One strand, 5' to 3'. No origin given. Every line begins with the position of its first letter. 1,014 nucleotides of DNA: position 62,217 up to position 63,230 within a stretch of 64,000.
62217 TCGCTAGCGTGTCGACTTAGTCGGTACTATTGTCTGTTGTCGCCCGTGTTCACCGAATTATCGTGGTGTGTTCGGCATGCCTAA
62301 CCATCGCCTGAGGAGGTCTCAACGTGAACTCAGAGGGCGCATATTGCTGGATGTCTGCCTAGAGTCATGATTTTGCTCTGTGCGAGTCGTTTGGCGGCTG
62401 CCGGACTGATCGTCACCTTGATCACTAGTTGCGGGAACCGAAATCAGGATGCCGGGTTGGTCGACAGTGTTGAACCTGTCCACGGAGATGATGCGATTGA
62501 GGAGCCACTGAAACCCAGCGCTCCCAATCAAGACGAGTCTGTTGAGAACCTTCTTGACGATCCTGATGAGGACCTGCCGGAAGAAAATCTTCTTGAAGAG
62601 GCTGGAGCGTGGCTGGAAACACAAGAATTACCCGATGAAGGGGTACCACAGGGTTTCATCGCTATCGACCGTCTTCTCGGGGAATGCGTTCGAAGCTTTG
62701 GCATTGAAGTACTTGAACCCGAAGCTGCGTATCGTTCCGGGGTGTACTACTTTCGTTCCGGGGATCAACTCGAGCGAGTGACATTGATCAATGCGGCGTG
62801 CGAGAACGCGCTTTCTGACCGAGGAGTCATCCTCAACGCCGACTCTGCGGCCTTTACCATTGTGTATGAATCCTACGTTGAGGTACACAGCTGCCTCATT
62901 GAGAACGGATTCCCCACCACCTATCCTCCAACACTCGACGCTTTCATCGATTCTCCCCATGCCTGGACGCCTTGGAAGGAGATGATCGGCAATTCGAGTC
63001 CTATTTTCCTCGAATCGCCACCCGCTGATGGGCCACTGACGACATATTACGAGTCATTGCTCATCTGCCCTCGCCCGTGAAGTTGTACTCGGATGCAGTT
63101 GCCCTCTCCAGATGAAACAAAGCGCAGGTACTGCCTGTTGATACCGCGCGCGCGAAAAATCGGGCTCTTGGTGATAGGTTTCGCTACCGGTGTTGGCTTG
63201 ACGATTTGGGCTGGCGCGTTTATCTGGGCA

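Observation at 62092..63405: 140-bp direct repeats (a detached copy of a permease gene's last 46 codons) flank a 1-kb low-GC insert, and all three mismatches are synonymous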

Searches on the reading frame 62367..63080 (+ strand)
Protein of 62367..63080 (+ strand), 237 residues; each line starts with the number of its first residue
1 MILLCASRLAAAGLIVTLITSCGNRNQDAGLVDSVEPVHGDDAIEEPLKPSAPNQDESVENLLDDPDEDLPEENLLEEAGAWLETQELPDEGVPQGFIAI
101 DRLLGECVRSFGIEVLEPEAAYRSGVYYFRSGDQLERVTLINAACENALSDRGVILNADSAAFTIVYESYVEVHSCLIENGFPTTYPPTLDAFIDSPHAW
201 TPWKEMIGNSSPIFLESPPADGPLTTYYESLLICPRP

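Call 10: search_protein_families(library=pfam, proteins=[window:62367-63080:+], max_evalue=0.01)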
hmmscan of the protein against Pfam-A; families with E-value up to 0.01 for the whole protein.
window:62367-63080:+ (237 aa): 0 families

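Call 11: find_encoding_contigs(protein=window:62367-63080:+, flank=10000, max_places=10)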
Protein window:62367-63080:+ (237 aa): 3 contigs read that carry it; 3 places shown.
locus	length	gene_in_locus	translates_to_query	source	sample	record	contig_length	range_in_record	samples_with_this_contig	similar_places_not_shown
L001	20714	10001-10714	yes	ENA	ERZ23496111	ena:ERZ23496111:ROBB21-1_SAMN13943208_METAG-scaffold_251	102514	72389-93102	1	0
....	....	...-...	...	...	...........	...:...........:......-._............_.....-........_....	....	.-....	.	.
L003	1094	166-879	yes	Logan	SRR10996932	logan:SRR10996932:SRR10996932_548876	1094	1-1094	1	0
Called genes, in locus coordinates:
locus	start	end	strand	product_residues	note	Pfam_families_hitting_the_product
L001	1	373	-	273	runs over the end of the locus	PF06325:PrmA, PF05175:MTS, PF01135:PCMT (weak), PF02475:TRM5-TYW2_MTfase (weak), PF03602:Cons_hypoth95 (weak), PF13847:Methyltransf_31, PF08241:Methyltransf_11, PF13649:Methyltransf_25, +2 more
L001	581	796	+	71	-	-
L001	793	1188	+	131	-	PF01850:PIN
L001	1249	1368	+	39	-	-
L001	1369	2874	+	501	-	PF06253:MTTB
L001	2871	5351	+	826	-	PF01266:DAO, PF16350:FAO_M, PF01571:GCV_T, PF08669:GCV_T_C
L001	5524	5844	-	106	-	PF13744:HTH_37 (weak), PF12844:HTH_19, PF13560:HTH_31, PF01381:HTH_3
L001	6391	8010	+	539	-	PF01522:Polysacc_deac_1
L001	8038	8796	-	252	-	PF02668:TauD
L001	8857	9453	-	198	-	-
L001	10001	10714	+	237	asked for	-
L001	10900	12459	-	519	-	PF00528:BPD_transp_1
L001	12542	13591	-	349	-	PF13531:SBP_bac_11, PF01547:SBP_bac_1, PF13416:SBP_bac_8, PF13343:SBP_bac_6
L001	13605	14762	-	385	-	PF00005:ABC_tran, PF13304:AAA_21 (faint), PF08402:TOBE_2 (weak)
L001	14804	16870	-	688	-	PF00580:UvrD-helicase (faint), PF13245:AAA_19, PF13538:UvrD_C_2 (weak)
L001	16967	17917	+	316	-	PF01734:Patatin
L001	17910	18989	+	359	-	PF01208:URO-D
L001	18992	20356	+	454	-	PF01266:DAO (weak), PF01593:Amino_oxidase, PF03486:HI0933_like (faint), PF13450:NAD_binding_8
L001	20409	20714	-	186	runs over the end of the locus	-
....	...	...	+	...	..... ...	-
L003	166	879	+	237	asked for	-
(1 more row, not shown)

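Call 14: find_homologous_proteins(query=window:62367-63080:+, max_evalue=0.001)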
Query window:62367-63080:+ (237 aa): 8 proteins with E <= 0.001 among 708 candidates.
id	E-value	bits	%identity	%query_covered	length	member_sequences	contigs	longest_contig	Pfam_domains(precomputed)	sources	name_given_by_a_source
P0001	2.5e-135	467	100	87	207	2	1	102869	-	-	-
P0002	1.1e-109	383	75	95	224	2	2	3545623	-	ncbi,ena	-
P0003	1.7e-103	363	83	82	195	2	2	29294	-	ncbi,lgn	-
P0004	2.3e-93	330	66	97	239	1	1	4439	-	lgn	-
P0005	4.9e-86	306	63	97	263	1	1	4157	-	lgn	-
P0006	1.5e-78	281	57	95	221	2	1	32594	-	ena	-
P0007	1.4e-77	278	69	73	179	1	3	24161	-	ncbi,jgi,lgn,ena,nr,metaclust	ncbi:MAG: hypothetical protein OXB92_01640 [Acidimicrobiaceae bacterium]|nr:hypothetical protein [Ac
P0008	3.2e-73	264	55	97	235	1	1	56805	-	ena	-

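Call 16: find_encoding_contigs(protein=P0002, flank=6000, max_places=4)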
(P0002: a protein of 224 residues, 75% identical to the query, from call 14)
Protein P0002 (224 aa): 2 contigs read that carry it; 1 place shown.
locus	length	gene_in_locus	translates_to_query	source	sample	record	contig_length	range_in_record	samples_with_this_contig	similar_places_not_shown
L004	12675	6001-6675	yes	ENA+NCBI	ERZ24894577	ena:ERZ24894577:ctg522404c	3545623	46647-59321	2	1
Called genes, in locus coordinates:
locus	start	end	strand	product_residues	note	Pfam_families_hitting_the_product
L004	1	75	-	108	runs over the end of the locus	-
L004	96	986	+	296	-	-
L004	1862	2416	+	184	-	-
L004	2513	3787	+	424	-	PF01522:Polysacc_deac_1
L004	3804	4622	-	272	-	PF02668:TauD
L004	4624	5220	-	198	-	-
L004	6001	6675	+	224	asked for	-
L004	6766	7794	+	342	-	PF01471:PG_binding_1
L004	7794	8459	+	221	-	PF00005:ABC_tran, PF13304:AAA_21 (faint)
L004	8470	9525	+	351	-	PF02687:FtsX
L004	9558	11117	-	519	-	PF00528:BPD_transp_1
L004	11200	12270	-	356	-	PF01547:SBP_bac_1, PF13531:SBP_bac_11, PF13416:SBP_bac_8, PF13343:SBP_bac_6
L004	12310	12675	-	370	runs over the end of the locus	PF00005:ABC_tran, PF13304:AAA_21 (faint), PF08402:TOBE_2 (weak)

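Call 17: find_encoding_contigs(protein=P0003, flank=6000, max_places=4)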
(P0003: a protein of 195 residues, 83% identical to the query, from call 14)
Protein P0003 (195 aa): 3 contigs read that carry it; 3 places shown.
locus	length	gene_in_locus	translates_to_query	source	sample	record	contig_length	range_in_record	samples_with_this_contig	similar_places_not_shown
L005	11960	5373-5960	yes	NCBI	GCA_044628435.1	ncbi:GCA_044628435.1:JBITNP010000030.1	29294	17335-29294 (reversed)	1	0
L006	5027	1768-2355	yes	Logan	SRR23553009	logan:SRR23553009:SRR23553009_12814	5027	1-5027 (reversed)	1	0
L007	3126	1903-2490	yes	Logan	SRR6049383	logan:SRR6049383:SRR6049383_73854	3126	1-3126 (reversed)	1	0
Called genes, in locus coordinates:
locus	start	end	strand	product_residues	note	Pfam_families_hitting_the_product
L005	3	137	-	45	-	?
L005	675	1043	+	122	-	PF12844:HTH_19 (weak), PF13560:HTH_31, PF01381:HTH_3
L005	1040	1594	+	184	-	-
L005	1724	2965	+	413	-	PF01522:Polysacc_deac_1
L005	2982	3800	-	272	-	PF02668:TauD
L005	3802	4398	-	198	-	-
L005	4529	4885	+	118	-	-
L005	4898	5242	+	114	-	-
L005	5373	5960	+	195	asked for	-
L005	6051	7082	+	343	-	PF01471:PG_binding_1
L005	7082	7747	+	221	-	PF00005:ABC_tran, PF13304:AAA_21 (faint)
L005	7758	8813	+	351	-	PF02687:FtsX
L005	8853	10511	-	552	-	PF00528:BPD_transp_1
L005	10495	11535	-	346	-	PF01547:SBP_bac_1, PF13531:SBP_bac_11, PF13416:SBP_bac_8, PF13343:SBP_bac_6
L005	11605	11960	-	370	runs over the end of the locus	PF00005:ABC_tran, PF13304:AAA_21 (faint), PF08402:TOBE_2 (weak)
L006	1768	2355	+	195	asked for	-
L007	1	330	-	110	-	?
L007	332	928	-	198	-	-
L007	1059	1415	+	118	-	-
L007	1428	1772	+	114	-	-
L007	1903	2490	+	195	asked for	-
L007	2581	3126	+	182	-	?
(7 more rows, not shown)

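Call 18: find_encoding_contigs(protein=P0006, flank=6000, max_places=4)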
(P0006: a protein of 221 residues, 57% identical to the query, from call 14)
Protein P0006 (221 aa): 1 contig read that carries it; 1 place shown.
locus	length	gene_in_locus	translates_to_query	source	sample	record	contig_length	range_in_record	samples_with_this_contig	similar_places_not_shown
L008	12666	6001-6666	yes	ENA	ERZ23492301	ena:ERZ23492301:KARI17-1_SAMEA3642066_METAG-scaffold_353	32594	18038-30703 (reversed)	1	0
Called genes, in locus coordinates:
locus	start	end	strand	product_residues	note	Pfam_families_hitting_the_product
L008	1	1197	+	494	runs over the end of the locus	-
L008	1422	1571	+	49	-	-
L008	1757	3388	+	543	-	PF01522:Polysacc_deac_1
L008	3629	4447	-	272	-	PF02668:TauD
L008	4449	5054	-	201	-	-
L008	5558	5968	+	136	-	-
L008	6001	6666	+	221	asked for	-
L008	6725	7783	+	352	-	-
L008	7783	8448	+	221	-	PF00005:ABC_tran, PF13304:AAA_21 (faint)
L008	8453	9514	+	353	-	PF02687:FtsX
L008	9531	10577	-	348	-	PF00528:BPD_transp_1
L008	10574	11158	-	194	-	-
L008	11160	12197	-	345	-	PF01547:SBP_bac_1, PF13531:SBP_bac_11, PF13416:SBP_bac_8, PF13343:SBP_bac_6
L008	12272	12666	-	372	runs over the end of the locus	PF00005:ABC_tran, PF13304:AAA_21 (faint), PF08402:TOBE_2 (weak)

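Call 23: find_related_loci(query=L001:10900-12459:-, collection=genome_contigs, flank=10000)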
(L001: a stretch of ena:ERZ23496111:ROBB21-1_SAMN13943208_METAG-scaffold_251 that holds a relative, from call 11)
Query L001:10900-12459:- (519 aa) in genome_contigs; peptide patterns used: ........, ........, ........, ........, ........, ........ (x = any residue, [..] = any of these).
206 stretches matched a pattern; 92 encode a relative of the query (tblastn E <= 1e-3); the best 80 are kept; 80 distinct loci.
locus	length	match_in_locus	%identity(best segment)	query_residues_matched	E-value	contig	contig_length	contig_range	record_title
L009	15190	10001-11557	97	1-519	0e+0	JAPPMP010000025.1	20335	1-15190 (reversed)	MAG: Acidimicrobiaceae bacterium isolate RHO3_bin_4 NODE_4211_length_20335_cov_12.789152, whole genome shotgun sequence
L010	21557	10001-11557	96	1-519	0e+0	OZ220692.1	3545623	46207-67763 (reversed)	MAG: Acidimicrobiales bacterium isolate 8ffd2e9a-c1ca-4386-ab1d-9011d91eb932 genome assembly, chromosome: 1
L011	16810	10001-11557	97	1-519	0e+0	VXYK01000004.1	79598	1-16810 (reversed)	MAG: Acidimicrobiaceae bacterium isolate SB0670_bin_1 NODE_215_length_79598_cov_17.327697, whole genome shotgun sequence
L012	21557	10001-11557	96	1-519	0e+0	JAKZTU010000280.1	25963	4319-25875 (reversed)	MAG: Acidimicrobiales bacterium isolate Langseth_MAG_00067 Langseth_MAG_00067_000000000280, whole genome shotgun sequenc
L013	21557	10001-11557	96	1-519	0e+0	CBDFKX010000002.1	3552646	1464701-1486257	MAG: Candidatus Aldehydirespiratoraceae bacterium isolate 8d6ab3e8-b734-4a82-969c-709287334e5d genome assembly, contig:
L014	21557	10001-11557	96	1-519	0e+0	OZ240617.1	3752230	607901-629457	MAG: Candidatus Aldehydirespiratoraceae bacterium isolate 0b71e67c-702b-47f2-97b2-5742d9223fe1 genome assembly, chromoso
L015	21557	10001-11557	96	1-519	0e+0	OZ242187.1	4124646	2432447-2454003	MAG: Candidatus Aldehydirespiratoraceae bacterium isolate 61e8bfbb-40aa-4858-aaa5-c73b4985a48d genome assembly, chromoso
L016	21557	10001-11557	95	1-519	0e+0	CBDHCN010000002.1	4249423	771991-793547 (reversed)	MAG: Candidatus Aldehydirespiratoraceae bacterium isolate 1823f4bd-ece8-44b4-8147-d2e02a723a8b genome assembly, contig:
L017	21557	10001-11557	95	1-519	0e+0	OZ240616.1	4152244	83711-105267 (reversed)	MAG: Candidatus Aldehydirespiratoraceae bacterium isolate 1f25ca57-e486-4e0f-9107-43bc41358f04 genome assembly, chromoso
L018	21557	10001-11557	92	1-519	0e+0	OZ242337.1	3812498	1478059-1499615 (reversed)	MAG: Candidatus Aldehydirespiratoraceae bacterium isolate 4e9cc62d-94a8-4610-be7f-a0f893ae6d2b genome assembly, chromoso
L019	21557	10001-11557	91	1-519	0e+0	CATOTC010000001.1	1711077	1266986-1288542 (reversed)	MAG: uncultured Acidimicrobiales bacterium isolate 8df1c292-23c6-49f7-a3bb-af87a3525af3 genome assembly, contig: contig_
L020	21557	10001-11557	91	1-519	0e+0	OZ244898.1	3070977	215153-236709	MAG: Candidatus Aldehydirespiratoraceae bacterium isolate f42316b8-8bff-4a9a-a819-47b04988829c genome assembly, chromoso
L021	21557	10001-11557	90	1-519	0e+0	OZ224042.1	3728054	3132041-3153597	MAG: Acidimicrobiales bacterium isolate 5fd421f4-4967-4565-8d05-0d282dd64fa1 genome assembly, chromosome: 1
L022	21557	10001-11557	91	1-519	0e+0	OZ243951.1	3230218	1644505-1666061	MAG: Candidatus Aldehydirespiratoraceae bacterium isolate d6686e6b-c766-4219-a85b-b3fd03f9654a genome assembly, chromoso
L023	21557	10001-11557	81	1-519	0e+0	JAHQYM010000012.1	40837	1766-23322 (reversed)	MAG: Acidimicrobiia bacterium isolate 10 NODE_1442_length_40837_cov_17.017_ID_2883, whole genome shotgun sequence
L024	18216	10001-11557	90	1-519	0e+0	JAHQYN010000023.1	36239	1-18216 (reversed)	MAG: Acidimicrobiia bacterium isolate 11 NODE_1724_length_36239_cov_12.2652_ID_3447, whole genome shotgun sequence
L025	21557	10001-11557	76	1-519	0e+0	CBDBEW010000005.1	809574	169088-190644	MAG: Candidatus Aldehydirespiratoraceae bacterium isolate 3d1cf90a-8848-4f2b-8cf4-e3ffddaed6ea genome assembly, contig:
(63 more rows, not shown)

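Call 33: find_encoding_contigs(protein=P0007, flank=8000, max_places=4)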
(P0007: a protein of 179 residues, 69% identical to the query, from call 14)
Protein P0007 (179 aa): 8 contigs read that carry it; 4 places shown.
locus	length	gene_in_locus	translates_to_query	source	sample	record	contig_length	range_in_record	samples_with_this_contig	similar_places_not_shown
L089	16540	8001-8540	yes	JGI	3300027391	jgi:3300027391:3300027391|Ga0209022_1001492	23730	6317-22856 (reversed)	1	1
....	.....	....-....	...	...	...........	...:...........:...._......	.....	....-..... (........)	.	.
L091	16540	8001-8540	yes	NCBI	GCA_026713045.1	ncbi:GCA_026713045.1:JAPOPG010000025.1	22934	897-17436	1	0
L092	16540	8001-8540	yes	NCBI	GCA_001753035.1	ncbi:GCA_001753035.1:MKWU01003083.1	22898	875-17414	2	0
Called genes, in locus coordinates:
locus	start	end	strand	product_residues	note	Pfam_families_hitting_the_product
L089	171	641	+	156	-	PF00572:Ribosomal_L13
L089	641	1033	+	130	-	PF00380:Ribosomal_S9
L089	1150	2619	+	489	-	PF02878:PGM_PMM_I, PF02879:PGM_PMM_II, PF02880:PGM_PMM_III, PF00408:PGM_PMM_IV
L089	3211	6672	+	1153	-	PF13522:GATase_6, PF01380:SIS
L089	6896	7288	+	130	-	-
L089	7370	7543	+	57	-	-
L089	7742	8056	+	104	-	-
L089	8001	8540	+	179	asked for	-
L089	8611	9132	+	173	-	PF01471:PG_binding_1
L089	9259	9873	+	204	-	PF02687:FtsX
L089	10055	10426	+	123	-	PF01648:ACPS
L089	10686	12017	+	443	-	PF03853:YjeF_N, PF01256:Carb_kinase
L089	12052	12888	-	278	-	-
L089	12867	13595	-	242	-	-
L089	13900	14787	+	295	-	PF03576:Peptidase_S58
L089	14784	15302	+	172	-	PF02367:TsaE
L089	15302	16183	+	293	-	PF00814:TsaD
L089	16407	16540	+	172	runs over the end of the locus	PF00583:Acetyltransf_1, PF13673:Acetyltransf_10, PF13508:Acetyltransf_7, PF08445:FR47, PF13527:Acetyltransf_9 (weak)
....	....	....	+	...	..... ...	-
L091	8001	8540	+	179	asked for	-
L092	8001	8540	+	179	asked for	-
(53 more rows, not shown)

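Call 34: find_encoding_contigs(protein=P0008, flank=8000, max_places=4)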
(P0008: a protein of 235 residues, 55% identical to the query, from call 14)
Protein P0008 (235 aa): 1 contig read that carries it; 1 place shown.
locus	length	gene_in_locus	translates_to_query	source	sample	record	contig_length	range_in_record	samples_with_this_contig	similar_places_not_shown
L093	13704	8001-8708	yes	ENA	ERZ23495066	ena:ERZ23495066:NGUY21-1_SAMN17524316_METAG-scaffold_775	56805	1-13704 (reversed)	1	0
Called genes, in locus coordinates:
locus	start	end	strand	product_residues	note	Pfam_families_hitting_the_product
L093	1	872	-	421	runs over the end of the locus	PF02790:COX2_TM (faint), PF00116:COX2, PF00034:Cytochrom_C (faint)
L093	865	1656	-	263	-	-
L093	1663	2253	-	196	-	PF00510:COX3 (weak)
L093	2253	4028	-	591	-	PF00115:COX1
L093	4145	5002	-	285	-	PF01040:UbiA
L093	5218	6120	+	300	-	PF02628:COX15-CtaA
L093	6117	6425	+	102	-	PF02617:ClpS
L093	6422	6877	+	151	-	PF09438:DUF2017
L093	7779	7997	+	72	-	-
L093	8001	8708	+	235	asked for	-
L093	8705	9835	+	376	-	PF01471:PG_binding_1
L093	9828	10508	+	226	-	PF13481:AAA_25 (faint), PF00005:ABC_tran, PF13304:AAA_21 (faint)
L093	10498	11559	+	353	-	PF02687:FtsX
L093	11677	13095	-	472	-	PF00390:malic, PF03949:Malic_M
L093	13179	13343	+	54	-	-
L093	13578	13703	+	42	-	?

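Call 35: find_encoding_contigs(protein=P0004, flank=8000, max_places=4)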
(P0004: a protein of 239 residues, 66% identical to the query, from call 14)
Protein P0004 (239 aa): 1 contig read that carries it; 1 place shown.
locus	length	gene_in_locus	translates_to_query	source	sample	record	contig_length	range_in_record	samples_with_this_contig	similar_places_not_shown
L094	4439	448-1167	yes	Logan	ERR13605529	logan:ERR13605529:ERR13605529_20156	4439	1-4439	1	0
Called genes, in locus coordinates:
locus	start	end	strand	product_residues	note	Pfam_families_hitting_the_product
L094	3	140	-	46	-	?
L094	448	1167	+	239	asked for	-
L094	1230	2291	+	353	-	PF01471:PG_binding_1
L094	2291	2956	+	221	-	PF00005:ABC_tran, PF13304:AAA_21 (faint)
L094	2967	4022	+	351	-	PF02687:FtsX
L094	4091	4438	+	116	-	?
